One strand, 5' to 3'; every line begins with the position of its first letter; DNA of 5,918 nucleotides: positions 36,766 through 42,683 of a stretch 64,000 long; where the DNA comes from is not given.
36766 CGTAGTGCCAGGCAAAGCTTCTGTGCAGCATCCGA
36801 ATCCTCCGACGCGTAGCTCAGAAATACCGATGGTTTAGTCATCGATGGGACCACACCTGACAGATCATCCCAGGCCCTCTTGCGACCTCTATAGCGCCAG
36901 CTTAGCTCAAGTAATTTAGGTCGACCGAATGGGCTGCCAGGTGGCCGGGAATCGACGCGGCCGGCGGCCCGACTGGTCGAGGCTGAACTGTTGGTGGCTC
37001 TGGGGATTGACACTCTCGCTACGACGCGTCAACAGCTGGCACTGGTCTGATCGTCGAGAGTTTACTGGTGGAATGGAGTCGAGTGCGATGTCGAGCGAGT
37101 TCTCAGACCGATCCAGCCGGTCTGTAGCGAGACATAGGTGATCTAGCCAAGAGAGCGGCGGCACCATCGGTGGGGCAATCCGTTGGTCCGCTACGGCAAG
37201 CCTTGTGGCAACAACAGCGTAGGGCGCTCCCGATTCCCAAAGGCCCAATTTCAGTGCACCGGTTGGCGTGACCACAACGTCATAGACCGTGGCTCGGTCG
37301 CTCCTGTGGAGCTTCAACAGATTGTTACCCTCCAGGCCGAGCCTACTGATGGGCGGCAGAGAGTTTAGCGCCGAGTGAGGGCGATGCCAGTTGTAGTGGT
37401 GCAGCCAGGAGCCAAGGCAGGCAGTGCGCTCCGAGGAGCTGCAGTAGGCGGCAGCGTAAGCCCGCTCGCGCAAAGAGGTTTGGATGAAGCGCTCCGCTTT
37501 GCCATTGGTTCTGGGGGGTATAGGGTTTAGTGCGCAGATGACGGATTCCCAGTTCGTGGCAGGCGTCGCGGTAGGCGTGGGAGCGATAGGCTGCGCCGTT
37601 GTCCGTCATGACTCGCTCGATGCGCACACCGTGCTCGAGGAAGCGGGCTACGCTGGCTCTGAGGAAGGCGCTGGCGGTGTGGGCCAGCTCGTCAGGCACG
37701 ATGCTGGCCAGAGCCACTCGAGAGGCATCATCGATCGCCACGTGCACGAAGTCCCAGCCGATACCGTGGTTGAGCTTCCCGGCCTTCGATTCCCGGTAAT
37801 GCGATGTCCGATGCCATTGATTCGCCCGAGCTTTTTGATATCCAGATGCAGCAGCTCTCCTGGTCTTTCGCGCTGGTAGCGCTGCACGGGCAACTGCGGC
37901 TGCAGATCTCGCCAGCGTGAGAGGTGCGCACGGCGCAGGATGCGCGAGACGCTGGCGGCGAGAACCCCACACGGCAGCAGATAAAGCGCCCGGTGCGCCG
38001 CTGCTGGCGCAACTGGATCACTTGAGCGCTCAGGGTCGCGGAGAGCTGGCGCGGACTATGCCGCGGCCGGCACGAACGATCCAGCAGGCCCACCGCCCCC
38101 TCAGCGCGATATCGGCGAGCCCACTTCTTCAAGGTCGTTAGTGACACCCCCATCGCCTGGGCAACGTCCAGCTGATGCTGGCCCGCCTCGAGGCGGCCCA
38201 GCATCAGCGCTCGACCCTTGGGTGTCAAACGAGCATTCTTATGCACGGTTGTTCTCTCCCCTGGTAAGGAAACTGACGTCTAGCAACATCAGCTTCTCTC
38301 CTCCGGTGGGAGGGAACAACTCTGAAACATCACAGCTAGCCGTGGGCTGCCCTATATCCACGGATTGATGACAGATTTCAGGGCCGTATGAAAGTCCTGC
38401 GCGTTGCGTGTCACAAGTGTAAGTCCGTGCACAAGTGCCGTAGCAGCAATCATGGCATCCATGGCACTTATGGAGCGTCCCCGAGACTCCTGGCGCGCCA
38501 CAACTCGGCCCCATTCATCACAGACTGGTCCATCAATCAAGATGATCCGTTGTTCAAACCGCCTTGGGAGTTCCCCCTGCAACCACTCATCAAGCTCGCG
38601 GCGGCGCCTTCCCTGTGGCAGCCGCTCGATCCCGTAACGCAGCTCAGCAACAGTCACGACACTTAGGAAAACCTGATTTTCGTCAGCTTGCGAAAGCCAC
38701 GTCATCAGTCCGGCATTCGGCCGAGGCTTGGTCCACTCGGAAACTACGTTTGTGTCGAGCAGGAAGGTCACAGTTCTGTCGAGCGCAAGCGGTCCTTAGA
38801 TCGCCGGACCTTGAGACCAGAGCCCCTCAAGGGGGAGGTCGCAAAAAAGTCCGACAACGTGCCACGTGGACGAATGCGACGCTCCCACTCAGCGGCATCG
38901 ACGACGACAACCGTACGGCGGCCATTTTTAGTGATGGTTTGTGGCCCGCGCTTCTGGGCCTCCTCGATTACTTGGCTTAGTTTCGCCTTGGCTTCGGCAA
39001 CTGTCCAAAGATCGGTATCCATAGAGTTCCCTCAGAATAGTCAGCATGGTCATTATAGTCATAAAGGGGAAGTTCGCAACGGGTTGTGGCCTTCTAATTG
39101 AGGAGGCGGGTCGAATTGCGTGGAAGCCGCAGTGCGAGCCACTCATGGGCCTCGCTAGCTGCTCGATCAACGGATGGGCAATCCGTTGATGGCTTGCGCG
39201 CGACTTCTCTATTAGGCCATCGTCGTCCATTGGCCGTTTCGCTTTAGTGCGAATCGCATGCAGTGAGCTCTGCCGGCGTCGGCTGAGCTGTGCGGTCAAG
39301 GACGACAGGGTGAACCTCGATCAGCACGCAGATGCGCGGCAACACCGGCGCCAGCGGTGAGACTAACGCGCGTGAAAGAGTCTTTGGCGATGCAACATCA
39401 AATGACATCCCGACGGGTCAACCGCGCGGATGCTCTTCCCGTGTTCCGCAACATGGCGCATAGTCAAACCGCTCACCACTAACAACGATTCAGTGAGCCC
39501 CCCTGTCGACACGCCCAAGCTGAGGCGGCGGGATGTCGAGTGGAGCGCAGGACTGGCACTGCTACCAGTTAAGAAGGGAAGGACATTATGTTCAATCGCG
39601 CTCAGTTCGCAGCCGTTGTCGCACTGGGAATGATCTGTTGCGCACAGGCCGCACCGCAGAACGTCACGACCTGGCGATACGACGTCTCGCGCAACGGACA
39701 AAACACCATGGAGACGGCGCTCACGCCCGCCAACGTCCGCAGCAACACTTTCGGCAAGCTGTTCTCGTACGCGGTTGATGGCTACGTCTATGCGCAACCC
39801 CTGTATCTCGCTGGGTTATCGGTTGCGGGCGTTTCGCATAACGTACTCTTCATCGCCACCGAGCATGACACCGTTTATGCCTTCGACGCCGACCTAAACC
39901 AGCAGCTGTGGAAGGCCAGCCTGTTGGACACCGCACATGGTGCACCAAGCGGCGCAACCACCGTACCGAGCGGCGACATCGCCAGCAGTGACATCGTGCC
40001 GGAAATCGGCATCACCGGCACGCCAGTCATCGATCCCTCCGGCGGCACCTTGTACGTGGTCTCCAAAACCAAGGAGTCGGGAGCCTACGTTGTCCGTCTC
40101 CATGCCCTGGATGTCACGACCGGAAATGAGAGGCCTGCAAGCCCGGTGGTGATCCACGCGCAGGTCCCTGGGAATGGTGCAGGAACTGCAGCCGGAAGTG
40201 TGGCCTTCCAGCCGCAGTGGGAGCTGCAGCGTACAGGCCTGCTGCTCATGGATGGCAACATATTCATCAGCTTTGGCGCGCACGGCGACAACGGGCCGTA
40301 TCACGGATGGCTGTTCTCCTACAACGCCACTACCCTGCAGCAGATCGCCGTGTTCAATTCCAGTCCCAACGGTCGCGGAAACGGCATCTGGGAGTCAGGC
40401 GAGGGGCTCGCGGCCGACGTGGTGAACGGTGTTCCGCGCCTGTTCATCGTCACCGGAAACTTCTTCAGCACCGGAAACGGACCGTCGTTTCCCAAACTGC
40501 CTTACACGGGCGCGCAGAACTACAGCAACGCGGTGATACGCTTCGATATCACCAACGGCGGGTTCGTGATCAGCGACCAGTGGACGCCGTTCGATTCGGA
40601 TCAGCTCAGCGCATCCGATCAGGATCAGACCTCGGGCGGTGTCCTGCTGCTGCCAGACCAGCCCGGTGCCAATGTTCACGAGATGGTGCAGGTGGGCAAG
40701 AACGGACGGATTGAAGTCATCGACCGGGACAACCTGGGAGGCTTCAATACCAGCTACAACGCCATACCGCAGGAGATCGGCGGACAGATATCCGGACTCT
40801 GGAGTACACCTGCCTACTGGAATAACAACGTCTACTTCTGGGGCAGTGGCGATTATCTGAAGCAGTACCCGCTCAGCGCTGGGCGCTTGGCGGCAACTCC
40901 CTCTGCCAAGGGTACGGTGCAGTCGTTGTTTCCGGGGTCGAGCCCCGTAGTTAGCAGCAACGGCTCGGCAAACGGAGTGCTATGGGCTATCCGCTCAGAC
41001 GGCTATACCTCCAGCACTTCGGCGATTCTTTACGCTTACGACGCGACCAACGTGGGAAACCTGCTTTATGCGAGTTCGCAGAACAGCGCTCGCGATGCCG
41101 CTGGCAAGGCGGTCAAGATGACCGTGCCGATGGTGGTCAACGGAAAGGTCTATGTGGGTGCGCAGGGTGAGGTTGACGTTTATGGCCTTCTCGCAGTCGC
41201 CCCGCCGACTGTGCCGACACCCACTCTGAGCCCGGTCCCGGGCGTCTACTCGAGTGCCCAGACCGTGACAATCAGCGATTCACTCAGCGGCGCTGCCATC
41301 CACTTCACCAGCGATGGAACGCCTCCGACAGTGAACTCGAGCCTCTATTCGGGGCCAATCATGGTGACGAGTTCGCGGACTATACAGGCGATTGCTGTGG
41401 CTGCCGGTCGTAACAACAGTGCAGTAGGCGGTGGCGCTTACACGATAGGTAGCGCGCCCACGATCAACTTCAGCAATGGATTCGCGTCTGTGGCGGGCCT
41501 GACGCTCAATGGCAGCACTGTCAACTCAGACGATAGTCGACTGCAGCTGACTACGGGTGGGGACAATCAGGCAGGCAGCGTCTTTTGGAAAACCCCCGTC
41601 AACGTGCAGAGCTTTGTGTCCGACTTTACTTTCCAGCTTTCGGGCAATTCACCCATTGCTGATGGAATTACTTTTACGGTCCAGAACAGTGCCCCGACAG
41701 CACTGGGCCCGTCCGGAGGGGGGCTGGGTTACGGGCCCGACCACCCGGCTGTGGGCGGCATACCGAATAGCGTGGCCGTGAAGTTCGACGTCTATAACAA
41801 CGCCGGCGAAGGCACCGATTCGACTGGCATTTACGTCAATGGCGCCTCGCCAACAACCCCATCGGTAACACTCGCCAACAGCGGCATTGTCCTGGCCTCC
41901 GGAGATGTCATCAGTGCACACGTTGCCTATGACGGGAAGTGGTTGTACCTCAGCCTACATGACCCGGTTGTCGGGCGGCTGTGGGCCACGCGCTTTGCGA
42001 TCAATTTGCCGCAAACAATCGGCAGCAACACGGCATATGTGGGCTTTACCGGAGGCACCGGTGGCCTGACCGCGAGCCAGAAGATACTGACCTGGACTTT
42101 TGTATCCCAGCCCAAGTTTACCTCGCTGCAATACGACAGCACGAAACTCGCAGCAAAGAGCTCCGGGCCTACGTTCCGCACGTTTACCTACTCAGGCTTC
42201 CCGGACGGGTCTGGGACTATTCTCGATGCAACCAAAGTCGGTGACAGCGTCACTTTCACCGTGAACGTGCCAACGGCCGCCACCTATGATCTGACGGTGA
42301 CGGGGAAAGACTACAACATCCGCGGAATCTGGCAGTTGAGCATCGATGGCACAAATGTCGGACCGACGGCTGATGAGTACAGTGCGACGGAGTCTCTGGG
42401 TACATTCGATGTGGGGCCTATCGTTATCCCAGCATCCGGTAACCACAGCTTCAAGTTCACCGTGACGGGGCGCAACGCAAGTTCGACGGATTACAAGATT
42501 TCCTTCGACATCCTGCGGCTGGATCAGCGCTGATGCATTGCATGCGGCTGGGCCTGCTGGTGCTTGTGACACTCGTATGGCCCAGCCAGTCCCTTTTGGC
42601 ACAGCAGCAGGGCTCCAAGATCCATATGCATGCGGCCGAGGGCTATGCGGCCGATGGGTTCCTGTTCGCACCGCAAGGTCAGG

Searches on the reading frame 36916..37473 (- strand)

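Call 68: search_protein_families(library=pfam, max_evalue=0.001, proteins=[window:36916-37473:-])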
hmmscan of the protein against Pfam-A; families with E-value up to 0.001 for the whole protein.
window:36916-37473:- (185 aa): 1 family
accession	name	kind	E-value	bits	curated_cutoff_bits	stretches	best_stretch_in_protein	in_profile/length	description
PF13683.12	rve_3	-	3.2e-07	30.4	26.5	1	7-41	33-67/67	Integrase core domain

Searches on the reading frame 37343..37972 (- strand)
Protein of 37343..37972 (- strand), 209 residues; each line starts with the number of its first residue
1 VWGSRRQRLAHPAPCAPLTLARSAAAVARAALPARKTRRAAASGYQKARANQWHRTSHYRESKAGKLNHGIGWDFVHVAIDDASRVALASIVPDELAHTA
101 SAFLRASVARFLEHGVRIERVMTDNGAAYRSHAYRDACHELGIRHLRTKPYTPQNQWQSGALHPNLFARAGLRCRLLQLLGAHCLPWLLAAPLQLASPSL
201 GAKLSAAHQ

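Call 68: search_protein_families(library=pfam, max_evalue=0.001, proteins=[window:37343-37972:-])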
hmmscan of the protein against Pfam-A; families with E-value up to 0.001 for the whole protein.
window:37343-37972:- (209 aa): 1 family
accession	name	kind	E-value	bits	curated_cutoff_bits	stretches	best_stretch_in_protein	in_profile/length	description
PF00665.32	rve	-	7.9e-13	49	32.6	1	73-153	23-102/102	Integrase core domain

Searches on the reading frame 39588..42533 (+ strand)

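Call 61: search_protein_families(library=pfam, max_evalue=0.0001, proteins=[window:39588-42533:+])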
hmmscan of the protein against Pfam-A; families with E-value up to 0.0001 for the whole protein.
window:39588-42533:+ (981 aa): 4 families
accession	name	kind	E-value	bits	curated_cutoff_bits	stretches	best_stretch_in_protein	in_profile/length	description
PF18483.9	Lectin_L-type_dom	-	1.9e-21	77.3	78.3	1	638-833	10-211/215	Legume lectin beta-barrel domain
PF00139.26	Lectin_legB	-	3.6e-19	69.7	26.3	1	630-842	7-238/250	Legume lectin domain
PF13290.12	CHB_HEX_C_1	-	1.7e-18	66.8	22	1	549-613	1-65/67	Chitobiase/beta-hexosaminidase C-terminal domain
PF13287.12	Fn3_assoc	-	5.8e-13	49.2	23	1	560-614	1-55/59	Fn3 associated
